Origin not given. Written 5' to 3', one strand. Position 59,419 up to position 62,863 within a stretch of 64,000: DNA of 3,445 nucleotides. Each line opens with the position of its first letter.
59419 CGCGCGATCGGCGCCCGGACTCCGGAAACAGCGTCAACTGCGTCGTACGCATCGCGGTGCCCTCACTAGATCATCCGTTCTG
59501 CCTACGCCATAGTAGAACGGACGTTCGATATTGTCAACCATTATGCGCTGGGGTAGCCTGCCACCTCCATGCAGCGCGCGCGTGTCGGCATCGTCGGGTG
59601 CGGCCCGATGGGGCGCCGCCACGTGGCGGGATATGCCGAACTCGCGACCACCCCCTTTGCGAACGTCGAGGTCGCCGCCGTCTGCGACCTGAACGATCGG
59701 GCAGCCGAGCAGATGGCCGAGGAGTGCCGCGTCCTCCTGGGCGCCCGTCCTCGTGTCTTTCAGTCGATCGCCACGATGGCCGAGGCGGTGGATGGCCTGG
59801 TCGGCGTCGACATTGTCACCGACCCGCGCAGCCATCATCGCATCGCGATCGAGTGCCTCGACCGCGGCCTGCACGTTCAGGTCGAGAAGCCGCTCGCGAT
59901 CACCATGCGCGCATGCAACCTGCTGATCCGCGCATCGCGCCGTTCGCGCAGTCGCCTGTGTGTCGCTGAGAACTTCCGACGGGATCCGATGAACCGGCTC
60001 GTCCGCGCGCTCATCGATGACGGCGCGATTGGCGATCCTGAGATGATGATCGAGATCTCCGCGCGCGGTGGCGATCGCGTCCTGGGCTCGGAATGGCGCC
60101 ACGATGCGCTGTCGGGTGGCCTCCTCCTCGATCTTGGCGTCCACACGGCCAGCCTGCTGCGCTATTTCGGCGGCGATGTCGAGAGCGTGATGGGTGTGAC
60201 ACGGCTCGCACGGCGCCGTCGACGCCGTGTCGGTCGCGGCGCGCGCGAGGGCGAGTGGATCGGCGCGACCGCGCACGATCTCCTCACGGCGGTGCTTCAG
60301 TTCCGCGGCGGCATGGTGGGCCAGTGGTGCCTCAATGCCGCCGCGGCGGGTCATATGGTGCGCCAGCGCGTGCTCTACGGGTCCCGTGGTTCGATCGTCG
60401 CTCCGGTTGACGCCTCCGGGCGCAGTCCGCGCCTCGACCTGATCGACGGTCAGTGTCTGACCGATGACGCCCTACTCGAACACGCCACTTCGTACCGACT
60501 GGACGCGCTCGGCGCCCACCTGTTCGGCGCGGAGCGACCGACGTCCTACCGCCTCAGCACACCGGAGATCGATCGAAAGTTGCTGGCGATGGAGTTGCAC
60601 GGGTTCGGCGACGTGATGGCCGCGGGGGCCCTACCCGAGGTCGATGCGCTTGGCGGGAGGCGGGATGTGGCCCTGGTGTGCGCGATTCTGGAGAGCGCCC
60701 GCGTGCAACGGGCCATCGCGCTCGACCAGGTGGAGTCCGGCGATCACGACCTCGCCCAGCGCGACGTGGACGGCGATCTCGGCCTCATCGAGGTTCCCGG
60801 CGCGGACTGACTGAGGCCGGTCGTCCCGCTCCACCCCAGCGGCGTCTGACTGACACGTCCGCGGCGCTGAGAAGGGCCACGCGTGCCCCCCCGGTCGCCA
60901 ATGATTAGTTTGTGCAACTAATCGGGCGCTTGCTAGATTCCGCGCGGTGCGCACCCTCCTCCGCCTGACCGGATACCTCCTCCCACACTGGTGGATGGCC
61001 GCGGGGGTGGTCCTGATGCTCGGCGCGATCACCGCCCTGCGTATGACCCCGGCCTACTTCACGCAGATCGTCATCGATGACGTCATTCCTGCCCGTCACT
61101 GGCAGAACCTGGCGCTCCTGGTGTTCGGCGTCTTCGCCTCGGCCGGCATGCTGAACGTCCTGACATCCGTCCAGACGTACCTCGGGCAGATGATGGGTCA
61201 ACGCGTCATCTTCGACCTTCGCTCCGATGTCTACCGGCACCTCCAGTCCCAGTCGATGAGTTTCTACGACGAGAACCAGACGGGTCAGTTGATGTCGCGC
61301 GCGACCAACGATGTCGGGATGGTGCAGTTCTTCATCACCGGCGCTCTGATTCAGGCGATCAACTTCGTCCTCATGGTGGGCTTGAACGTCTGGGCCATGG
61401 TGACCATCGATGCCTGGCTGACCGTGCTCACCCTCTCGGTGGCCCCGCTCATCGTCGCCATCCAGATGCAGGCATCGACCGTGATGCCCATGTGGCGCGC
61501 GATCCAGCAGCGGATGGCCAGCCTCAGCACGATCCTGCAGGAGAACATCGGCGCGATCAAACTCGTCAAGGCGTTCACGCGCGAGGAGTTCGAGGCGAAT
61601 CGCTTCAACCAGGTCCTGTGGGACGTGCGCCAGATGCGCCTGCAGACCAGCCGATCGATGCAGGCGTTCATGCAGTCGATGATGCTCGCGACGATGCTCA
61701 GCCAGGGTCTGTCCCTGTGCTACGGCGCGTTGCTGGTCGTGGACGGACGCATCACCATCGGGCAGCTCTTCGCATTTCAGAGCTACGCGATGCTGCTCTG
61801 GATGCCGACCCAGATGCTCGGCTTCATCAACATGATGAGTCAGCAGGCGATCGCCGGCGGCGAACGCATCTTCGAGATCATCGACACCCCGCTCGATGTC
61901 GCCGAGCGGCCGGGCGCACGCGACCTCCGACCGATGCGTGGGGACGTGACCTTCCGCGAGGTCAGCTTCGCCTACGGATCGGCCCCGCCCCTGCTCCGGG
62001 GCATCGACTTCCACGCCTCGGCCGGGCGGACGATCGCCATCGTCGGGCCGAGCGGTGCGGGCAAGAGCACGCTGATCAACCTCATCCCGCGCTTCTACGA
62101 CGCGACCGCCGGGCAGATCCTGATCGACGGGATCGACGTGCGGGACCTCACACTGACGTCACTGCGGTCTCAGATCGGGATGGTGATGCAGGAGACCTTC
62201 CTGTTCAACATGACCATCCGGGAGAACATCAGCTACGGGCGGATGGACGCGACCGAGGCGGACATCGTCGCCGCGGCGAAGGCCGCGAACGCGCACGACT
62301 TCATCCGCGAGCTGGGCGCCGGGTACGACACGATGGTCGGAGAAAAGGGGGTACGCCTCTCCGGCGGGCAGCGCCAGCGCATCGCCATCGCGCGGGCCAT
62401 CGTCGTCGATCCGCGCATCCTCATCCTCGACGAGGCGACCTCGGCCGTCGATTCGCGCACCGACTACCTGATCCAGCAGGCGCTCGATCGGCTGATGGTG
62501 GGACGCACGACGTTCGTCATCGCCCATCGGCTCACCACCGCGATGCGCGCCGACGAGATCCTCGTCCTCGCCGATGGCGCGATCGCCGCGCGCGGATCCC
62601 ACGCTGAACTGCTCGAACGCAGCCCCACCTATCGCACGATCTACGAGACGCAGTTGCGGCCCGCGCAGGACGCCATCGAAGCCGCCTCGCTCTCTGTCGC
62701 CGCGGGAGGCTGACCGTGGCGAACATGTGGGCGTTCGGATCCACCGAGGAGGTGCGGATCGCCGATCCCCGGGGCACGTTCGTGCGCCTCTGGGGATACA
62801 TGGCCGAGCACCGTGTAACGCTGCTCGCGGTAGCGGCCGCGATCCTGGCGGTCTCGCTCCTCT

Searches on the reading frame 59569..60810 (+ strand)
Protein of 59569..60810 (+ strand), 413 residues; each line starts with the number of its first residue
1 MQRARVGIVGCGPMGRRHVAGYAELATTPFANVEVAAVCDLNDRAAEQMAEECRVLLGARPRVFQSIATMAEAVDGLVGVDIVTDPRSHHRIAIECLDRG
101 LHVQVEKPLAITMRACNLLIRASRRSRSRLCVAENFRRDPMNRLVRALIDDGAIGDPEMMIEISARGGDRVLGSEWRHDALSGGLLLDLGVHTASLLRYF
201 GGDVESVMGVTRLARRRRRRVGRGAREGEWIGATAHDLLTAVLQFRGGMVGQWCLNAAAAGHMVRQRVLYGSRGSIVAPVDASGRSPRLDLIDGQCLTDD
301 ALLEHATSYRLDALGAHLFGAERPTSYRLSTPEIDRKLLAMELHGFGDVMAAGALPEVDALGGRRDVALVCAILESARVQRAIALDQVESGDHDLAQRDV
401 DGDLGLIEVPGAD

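Call 5: search_protein_families(library=pfam, proteins=[window:59569-60810:+], max_evalue=1)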
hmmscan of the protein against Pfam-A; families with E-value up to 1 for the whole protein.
window:59569-60810:+ (413 aa): 4 families
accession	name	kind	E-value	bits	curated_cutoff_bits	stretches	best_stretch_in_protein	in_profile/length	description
PF22725.1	GFO_IDH_MocA_C3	-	4.8e-18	65.8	27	1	143-277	2-124/124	GFO/IDH/MocA C-terminal domain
PF01408.29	GFO_IDH_MocA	-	4.5e-16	60.1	24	1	5-132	2-118/120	Oxidoreductase family, NAD-binding Rossmann fold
PF02894.22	GFO_IDH_MocA_C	-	4.3e-10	40.2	22.9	1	146-277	1-128/218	Oxidoreductase family, C-terminal alpha/beta domain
PF08635.15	ox_reductase_C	-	0.058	13.5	22.5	1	175-205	38-68/142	Putative oxidoreductase C terminal domain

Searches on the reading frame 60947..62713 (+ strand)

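Call 38: search_protein_families(library=pfam, proteins=[window:60947-62713:+], max_evalue=0.001)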
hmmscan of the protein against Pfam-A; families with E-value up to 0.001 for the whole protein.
window:60947-62713:+ (588 aa): 5 families
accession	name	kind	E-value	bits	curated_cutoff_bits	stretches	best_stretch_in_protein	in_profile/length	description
PF00664.28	ABC_membrane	-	1.5e-43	149.9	28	1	29-287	12-273/274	ABC transporter transmembrane region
PF00005.33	ABC_tran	-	1.6e-36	126.4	25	1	350-499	1-137/137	ABC transporter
PF03193.22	RsgA_GTPase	-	9.7e-05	22.7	30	0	359-381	105-127/174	RsgA GTPase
PF13401.12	AAA_22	-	0.00036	21.3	27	0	361-497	6-93/130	AAA domain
PF02463.25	SMC_N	-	0.00036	20.5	40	0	415-539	135-209/220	RecF/RecN/SMC N terminal domain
